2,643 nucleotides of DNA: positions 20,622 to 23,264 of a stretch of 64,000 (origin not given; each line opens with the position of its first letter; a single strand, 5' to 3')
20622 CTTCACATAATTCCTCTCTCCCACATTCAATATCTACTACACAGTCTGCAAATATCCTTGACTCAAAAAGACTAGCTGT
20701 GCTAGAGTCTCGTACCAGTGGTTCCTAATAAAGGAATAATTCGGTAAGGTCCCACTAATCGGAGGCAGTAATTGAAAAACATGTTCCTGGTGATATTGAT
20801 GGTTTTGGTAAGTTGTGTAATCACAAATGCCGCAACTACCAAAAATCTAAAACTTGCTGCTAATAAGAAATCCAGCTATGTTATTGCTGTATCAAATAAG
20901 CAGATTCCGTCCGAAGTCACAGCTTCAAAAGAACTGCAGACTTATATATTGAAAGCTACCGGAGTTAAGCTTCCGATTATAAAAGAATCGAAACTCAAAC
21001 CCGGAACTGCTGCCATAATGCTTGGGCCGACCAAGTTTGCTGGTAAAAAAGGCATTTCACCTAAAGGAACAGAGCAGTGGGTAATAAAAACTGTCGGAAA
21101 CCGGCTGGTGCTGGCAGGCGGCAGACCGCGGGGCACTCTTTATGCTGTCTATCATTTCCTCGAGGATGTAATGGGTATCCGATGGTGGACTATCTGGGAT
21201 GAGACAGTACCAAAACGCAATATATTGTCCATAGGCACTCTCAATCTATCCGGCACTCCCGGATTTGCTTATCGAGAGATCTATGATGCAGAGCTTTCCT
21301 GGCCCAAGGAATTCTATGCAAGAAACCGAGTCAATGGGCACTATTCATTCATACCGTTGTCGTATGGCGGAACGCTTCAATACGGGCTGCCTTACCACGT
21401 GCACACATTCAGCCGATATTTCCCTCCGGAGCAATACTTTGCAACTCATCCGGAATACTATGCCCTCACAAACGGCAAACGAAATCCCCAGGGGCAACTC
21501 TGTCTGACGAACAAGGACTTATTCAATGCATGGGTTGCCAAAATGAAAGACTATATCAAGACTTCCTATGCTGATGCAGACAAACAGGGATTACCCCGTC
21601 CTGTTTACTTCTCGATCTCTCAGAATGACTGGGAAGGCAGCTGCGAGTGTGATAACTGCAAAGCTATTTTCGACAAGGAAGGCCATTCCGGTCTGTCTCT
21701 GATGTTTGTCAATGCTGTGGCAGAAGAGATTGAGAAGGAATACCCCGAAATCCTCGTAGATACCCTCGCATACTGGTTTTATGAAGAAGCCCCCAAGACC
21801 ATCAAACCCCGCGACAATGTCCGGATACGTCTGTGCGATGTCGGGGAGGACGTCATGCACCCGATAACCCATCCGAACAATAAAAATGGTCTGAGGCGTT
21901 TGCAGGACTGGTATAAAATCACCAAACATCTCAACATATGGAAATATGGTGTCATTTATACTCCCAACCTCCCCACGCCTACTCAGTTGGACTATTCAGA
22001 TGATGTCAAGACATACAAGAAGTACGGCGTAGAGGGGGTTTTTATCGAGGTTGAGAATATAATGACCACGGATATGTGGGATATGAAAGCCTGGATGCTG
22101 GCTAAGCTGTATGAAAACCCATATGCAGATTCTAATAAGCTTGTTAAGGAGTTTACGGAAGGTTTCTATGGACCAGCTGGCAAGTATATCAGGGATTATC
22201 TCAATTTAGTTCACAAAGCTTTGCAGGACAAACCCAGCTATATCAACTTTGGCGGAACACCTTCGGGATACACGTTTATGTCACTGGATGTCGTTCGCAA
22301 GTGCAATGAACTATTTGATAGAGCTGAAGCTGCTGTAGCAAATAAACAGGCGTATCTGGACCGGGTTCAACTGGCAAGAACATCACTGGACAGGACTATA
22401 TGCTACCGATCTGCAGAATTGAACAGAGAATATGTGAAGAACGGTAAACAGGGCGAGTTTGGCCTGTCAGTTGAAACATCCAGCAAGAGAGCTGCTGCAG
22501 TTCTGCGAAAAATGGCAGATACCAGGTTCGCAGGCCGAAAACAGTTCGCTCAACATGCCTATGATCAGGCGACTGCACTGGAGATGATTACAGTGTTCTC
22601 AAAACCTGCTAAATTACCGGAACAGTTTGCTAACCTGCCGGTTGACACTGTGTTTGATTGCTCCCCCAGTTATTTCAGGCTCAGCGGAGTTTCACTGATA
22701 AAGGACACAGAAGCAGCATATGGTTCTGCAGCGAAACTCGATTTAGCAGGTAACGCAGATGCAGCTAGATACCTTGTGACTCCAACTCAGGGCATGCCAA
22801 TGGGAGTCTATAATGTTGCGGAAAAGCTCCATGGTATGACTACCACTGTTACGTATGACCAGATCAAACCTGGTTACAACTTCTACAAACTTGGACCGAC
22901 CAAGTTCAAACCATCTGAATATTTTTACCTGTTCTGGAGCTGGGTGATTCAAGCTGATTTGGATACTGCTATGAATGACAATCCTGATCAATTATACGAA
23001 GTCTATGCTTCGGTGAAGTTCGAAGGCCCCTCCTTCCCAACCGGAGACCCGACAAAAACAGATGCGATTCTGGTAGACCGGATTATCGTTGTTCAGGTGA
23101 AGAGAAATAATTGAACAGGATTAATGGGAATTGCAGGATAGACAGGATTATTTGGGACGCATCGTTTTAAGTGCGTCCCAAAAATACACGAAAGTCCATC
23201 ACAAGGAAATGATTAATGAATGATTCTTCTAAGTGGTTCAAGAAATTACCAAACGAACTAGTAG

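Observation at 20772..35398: Tandem array of five diverged DUF4838/GH20b-like secreted paralogs, each duplicated with its 5' UTR.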

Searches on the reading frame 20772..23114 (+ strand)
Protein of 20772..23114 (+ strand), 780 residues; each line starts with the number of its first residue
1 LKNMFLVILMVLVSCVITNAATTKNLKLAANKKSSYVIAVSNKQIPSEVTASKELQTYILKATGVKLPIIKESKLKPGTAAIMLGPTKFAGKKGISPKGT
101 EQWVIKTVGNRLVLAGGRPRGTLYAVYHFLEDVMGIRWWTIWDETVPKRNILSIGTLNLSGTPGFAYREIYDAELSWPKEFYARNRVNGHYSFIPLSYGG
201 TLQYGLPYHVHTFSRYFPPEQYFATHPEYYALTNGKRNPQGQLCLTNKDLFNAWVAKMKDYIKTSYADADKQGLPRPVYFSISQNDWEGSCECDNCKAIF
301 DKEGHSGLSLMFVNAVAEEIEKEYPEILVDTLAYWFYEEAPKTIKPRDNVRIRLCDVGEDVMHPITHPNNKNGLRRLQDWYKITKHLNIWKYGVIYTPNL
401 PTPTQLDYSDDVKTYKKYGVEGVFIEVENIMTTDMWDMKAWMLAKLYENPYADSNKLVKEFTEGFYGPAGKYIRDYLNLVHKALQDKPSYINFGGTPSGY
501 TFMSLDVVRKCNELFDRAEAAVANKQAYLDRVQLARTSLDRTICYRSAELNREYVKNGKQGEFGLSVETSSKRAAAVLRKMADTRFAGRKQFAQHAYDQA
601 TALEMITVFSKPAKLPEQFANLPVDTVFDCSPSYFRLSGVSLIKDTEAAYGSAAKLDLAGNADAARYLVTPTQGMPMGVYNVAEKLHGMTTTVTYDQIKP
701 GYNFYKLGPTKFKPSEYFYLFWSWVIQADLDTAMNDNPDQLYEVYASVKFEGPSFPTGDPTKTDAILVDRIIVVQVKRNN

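Call 4: search_protein_families(library=pfam, proteins=[window:20772-23114:+], max_evalue=0.01)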
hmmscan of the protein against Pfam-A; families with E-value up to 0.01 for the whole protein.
window:20772-23114:+ (780 aa): 2 families
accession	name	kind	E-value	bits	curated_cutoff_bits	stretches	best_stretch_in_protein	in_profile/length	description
PF16126.11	DUF4838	-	3.1e-82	276.8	26.6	1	138-478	1-325/325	Domain of unknown function (DUF4838)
PF03648.19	Glyco_hydro_67N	-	0.0054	17.4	24.3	0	30-129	16-120/120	Glycosyl hydrolase family 67 N-terminus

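Call 12: search_solved_structures(query=window:20772-23114:+, max_evalue=1, show_alignments=2)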
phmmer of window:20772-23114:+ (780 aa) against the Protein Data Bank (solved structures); distinct sequences matched with E-value up to 1: 1.
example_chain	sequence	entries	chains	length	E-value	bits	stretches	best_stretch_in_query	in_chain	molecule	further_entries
6nps_A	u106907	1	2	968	0.017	16.5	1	79-171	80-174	AxyAgu115A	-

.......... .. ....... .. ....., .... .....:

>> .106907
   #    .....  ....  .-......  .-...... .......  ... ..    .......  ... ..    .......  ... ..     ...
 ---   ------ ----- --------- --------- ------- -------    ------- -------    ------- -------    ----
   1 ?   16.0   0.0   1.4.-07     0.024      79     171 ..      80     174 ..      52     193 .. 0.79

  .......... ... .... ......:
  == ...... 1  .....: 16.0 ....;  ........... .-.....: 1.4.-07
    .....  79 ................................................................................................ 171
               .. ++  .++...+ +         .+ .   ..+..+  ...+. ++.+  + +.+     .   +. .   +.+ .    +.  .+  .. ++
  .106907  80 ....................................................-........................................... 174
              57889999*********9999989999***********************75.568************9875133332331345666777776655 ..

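Call 16: find_homologous_proteins(query=window:20772-23114:+, max_evalue=1e-10)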
Query window:20772-23114:+ (780 aa): 2629 proteins with E <= 1e-10 among 8000 candidates; the best 120 are listed.
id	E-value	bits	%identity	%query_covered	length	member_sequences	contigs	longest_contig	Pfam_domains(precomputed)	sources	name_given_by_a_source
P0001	0.0e+0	1592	87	100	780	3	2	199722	PF16126.12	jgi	-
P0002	0.0e+0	1304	71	97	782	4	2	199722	PF16126.12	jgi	-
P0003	0.0e+0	1286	69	100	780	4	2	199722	PF16126.12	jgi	-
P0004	0.0e+0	1225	69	98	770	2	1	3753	PF16126.12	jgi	jgi:hypothetical protein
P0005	0.0e+0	1220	67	100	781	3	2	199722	PF16126.12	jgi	-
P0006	0.0e+0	1185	65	96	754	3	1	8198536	PF16126.12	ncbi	-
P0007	0.0e+0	1138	92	67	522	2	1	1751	PF16126.12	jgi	jgi:hypothetical protein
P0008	0.0e+0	1057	59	99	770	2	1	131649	PF16126.12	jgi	-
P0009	0.0e+0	1050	60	97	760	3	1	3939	PF16126.12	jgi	jgi:hypothetical protein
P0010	0.0e+0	1049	59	99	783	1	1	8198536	PF16126.12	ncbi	-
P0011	3.9e-282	956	54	100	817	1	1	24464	PF16126.12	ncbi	ncbi:MAG: DUF4838 domain-containing protein [Verrucomicrobiota bacterium]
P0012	1.0e-200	687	40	95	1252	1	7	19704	PF16126.12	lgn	-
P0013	7.9e-192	658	39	96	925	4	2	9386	PF16126.12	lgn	-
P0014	4.3e-191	655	56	67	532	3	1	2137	PF16126.12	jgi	jgi:hypothetical protein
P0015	9.1e-189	647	41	99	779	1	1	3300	PF16126.12,PF03648.20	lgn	-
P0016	1.5e-186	640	39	95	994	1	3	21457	PF16126.12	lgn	-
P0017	2.3e-186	639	40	96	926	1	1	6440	PF16126.12,PF03648.20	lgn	-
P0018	9.8e-186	637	42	99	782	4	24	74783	PF16126.12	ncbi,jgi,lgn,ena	-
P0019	1.2e-184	634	42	99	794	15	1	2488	PF16126.12,PF03648.20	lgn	-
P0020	1.4e-184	634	41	98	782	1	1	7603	PF16126.12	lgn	-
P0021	2.5e-184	633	40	99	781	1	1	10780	PF16126.12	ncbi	-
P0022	4.3e-183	629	42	96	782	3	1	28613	PF16126.12,PF03648.20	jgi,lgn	jgi:hypothetical protein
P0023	5.0e-183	628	42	100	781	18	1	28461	PF16126.12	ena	-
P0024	2.0e-182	626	40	99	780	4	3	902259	PF16126.12,PF03648.20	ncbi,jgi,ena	-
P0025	2.2e-182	626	39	99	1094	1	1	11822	PF16126.12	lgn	-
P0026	3.0e-182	626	39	99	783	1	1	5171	PF16126.12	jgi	-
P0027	8.1e-182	624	41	96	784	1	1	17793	PF16126.12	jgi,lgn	-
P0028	8.7e-182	624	41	99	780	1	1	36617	PF16126.12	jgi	jgi:hypothetical protein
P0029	1.1e-181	624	41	99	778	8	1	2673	PF16126.12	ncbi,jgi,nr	ncbi:MAG TPA: DUF4838 domain-containing protein [Candidatus Hydrogenedentes bacterium]|nr:DUF4838 do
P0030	2.7e-181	623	39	99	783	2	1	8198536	PF16126.12,PF03648.20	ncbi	-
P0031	3.0e-181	623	42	96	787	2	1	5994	PF16126.12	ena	-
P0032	3.3e-181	622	41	99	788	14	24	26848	PF16126.12,PF03648.20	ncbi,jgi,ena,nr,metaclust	ncbi:MAG: hypothetical protein AUJ92_03225 [Armatimonadetes bacterium CG2_30_59_28]|nr:MAG: hypothet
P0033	3.5e-181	622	41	96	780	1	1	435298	PF16126.12,PF03648.20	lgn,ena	-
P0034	1.7e-180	620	40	98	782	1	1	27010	PF16126.12,PF03648.20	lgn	-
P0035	2.3e-180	620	40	99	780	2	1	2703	PF16126.12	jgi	-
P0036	3.7e-180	619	40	95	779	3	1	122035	PF16126.12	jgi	-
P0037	3.9e-180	619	40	99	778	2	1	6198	PF16126.12,PF03648.20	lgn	-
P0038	4.3e-180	619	41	99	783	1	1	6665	PF16126.12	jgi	jgi:hypothetical protein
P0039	1.4e-179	617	40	99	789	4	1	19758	PF16126.12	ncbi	-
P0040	2.8e-179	616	39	99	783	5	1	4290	PF16126.12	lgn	-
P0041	2.9e-179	616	40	99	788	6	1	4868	PF16126.12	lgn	-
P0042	6.5e-179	615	40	99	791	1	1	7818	PF16126.12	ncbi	-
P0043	9.8e-179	614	41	98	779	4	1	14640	PF16126.12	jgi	-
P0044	1.6e-178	614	41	100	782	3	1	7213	PF16126.12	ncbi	-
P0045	2.0e-178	613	41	98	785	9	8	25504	PF16126.12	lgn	-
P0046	4.0e-178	612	40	98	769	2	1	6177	PF16126.12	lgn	-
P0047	4.5e-178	612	40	98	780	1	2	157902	PF16126.12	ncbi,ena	-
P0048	7.5e-178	611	42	97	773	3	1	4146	PF16126.12,PF03648.20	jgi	jgi:hypothetical protein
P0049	8.9e-178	611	41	98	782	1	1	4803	PF16126.12,PF03648.20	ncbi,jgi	-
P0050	9.1e-178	611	40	96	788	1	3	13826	PF16126.12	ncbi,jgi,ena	-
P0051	9.4e-178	611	41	98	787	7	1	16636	PF16126.12,PF03648.20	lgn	-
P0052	1.4e-177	610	40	99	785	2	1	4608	PF16126.12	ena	-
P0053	1.4e-177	610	41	98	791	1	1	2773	PF16126.12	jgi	-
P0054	1.6e-177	610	41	98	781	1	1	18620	PF16126.12,PF03648.20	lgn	-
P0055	2.0e-177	610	41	97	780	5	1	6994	PF16126.12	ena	-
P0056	2.3e-177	610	40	96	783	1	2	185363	PF16126.12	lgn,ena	-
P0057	2.4e-177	610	40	97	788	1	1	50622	PF16126.12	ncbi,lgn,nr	ncbi:MAG: DUF4838 domain-containing protein [Phycisphaerae bacterium]|nr:DUF4838 domain-containing p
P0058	3.6e-177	609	40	99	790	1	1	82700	PF16126.12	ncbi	-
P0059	4.1e-177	609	40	99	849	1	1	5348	PF16126.12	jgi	-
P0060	5.4e-177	609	41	98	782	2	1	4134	PF16126.12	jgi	-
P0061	5.5e-177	608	41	99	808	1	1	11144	PF16126.12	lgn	-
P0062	6.5e-177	608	41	94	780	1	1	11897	PF16126.12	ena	-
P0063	6.8e-177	608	41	95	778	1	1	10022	PF16126.12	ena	-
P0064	9.9e-177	608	40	100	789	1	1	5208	PF16126.12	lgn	-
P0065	2.2e-176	606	40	95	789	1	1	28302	PF16126.12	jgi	-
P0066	2.7e-176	606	40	99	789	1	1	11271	PF16126.12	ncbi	-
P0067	2.7e-176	606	42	96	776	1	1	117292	PF16126.12,PF03648.20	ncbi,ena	-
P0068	2.9e-176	606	40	98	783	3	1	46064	PF16126.12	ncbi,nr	ncbi:MAG: DUF4838 domain-containing protein [Armatimonadetes bacterium]|nr:DUF4838 domain-containing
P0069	3.0e-176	606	41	99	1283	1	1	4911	PF16126.12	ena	-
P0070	4.1e-176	606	41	99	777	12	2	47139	PF16126.12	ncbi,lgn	-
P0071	4.7e-176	605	41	99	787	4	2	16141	PF16126.12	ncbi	ncbi:MAG: DUF4838 domain-containing protein [Thermoguttaceae bacterium]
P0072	6.9e-176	605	40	99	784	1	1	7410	PF16126.12,PF03648.20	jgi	jgi:hypothetical protein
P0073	8.4e-176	605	40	99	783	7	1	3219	PF16126.12,PF03648.20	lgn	-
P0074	1.0e-175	604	42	96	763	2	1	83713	PF16126.12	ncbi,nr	ncbi:MAG TPA: DUF4838 domain-containing protein [Candidatus Hydrogenedentes bacterium]|nr:DUF4838 do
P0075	1.3e-175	604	40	99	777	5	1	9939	PF16126.12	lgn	-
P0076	1.3e-175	604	41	99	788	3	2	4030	PF16126.12,PF03648.20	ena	-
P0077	1.7e-175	604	39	99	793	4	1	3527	PF16126.12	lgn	-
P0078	2.2e-175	603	40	99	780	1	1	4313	PF16126.12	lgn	-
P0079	2.2e-175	603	40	96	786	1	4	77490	PF16126.12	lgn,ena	-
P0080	2.5e-175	603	38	95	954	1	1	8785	PF16126.12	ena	-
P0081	2.9e-175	603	41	98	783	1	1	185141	PF16126.12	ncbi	-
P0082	3.9e-175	602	40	99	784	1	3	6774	PF16126.12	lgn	-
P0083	4.5e-175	602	40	97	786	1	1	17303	PF16126.12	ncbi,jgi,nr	ncbi:MAG: DUF4838 domain-containing protein [Kiritimatiellaeota bacterium]|nr:DUF4838 domain-contain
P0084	5.4e-175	602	40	99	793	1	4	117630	PF16126.12,PF03648.20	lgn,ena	-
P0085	5.7e-175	602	39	99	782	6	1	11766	PF16126.12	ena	-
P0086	9.0e-175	601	43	89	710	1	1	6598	PF16126.12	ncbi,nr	ncbi:MAG: DUF4838 domain-containing protein [Armatimonadetes bacterium]|nr:DUF4838 domain-containing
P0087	1.5e-174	600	39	99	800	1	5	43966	PF16126.12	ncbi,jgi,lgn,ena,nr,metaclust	ncbi:MAG: hypothetical protein A3K19_22520 [Lentisphaerae bacterium RIFOXYB12_FULL_65_16]|nr:MAG: hy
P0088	1.5e-174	600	40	98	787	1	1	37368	PF16126.12,PF03648.20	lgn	-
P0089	1.9e-174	600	40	96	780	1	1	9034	PF16126.12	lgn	-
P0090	4.0e-174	599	40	99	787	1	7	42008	PF16126.12,PF03648.20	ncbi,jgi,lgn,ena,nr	ncbi:MAG TPA: DUF4838 domain-containing protein [Phycisphaerae bacterium]|nr:DUF4838 domain-containi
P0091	4.3e-174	599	40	100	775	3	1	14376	PF16126.12,PF03648.20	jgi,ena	-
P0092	5.2e-174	599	39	99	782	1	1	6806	PF16126.12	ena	-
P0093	6.2e-174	598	41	93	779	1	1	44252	PF16126.12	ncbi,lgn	-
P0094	7.1e-174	598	41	99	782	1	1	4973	PF16126.12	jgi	jgi:hypothetical protein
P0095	1.0e-173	598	40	96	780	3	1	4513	PF16126.12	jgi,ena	-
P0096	1.0e-173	598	40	98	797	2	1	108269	PF16126.12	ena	-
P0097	1.2e-173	597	40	99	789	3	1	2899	PF16126.12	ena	-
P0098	1.6e-173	597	41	99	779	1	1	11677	PF16126.12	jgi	jgi:hypothetical protein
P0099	1.7e-173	597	40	98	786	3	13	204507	PF16126.12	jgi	-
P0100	1.8e-173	597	40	99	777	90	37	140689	PF16126.12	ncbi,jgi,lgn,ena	-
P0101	2.0e-173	597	41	99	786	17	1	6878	PF16126.12,PF03648.20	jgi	-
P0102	2.2e-173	597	38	99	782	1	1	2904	PF16126.12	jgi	-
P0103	3.6e-173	596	40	99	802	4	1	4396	PF16126.12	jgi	-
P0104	3.9e-173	596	39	98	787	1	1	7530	PF16126.12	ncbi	-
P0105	4.2e-173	596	39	99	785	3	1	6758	PF16126.12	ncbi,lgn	-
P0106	4.8e-173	595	41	96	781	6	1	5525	PF16126.12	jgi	-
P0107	5.8e-173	595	40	99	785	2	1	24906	PF16126.12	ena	-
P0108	6.4e-173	595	40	99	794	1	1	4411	PF16126.12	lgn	-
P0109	1.2e-172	594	41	96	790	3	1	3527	PF16126.12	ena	-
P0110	2.8e-172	593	41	99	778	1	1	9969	PF16126.12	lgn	-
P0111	3.3e-172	593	40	98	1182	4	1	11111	PF16126.12,PF13088.13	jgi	jgi:hypothetical protein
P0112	3.3e-172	593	40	99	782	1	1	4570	PF16126.12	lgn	-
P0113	4.7e-172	592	39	99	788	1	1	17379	PF16126.12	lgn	-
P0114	5.4e-172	592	39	99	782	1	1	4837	PF16126.12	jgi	jgi:hypothetical protein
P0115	5.4e-172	592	40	99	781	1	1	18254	PF16126.12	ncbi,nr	ncbi:MAG: DUF4838 domain-containing protein [Candidatus Hydrogenedentes bacterium]|nr:DUF4838 domain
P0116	5.7e-172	592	39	98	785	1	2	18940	PF16126.12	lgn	-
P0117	5.8e-172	592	40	96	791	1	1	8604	PF16126.12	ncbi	-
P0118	8.0e-172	591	39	99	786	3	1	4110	PF16126.12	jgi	-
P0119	1.5e-171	590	40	99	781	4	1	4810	PF16126.12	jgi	-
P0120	1.7e-171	590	40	97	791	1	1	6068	PF16126.12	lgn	-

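Call 17: find_encoding_contigs(protein=P0001, flank=10000, max_places=3)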
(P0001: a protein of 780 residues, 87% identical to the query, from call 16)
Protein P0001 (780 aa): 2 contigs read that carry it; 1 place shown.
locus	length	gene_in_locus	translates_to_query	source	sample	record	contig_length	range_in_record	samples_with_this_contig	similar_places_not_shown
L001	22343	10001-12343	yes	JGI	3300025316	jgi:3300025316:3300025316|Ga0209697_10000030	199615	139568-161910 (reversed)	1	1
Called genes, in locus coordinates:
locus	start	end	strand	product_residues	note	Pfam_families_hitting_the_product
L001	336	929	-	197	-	PF13581:HATPase_c_2, PF02518:HATPase_c (weak)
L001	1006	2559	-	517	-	PF00072:Response_reg, PF07228:SpoIIE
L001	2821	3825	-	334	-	-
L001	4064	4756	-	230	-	PF01988:VIT1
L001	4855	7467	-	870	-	PF00690:Cation_ATPase_N (weak), PF00122:E1-E2_ATPase, PF00702:Hydrolase, PF13246:Cation_ATPase, PF08282:Hydrolase_3 (faint), PF00689:Cation_ATPase_C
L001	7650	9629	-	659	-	PF02065:Melibiase, PF16874:Glyco_hydro_36C (weak)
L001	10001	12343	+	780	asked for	PF16126:DUF4838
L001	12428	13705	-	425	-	PF05977:MFS_3, PF07690:MFS_1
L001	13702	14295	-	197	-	PF00857:Isochorismatase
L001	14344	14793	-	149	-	PF01047:MarR, PF12802:MarR_2 (weak), PF13463:HTH_27 (weak)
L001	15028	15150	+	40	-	-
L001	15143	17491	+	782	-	PF16126:DUF4838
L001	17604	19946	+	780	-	PF16126:DUF4838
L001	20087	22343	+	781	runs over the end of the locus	PF16126:DUF4838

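Call 18: find_encoding_contigs(protein=P0006, flank=10000, max_places=3)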
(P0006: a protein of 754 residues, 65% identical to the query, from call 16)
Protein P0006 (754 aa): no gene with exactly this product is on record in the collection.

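Call 19: find_encoding_contigs(protein=P0005, flank=10000, max_places=3)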
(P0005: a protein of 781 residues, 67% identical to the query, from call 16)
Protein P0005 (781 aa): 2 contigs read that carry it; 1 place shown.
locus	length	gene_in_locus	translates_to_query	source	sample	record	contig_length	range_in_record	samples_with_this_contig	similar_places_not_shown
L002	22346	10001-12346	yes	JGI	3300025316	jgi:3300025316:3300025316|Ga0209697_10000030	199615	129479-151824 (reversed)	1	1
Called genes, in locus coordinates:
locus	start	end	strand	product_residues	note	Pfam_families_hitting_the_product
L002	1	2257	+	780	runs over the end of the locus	PF16126:DUF4838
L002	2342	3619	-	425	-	PF05977:MFS_3, PF07690:MFS_1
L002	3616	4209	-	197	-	PF00857:Isochorismatase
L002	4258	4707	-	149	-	PF01047:MarR, PF12802:MarR_2 (weak), PF13463:HTH_27 (weak)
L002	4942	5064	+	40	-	-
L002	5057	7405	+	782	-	PF16126:DUF4838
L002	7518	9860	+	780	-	PF16126:DUF4838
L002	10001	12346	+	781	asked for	PF16126:DUF4838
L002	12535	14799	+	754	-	PF16126:DUF4838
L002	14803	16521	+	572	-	-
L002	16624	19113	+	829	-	PF19543:GH123_N (faint), PF22680:Glyco_hydro_123_N_2 (weak), PF13320:GH123_cat, PF13385:Laminin_G_3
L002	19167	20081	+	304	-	-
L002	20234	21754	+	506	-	PF02449:Glyco_hydro_42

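Call 20: find_encoding_contigs(protein=P0010, flank=10000, max_places=3)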
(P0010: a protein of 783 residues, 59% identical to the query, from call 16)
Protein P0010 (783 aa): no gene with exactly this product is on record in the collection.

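Call 21: find_related_loci(query=window:20772-23114:+, collection=genome_contigs, flank=10000)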
Query window:20772-23114:+ (780 aa) in genome_contigs; peptide patterns used: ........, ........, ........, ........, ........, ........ (x = any residue, [..] = any of these).
37 stretches matched a pattern, but none encodes a relative of the query by tblastn (E <= 1e-3).
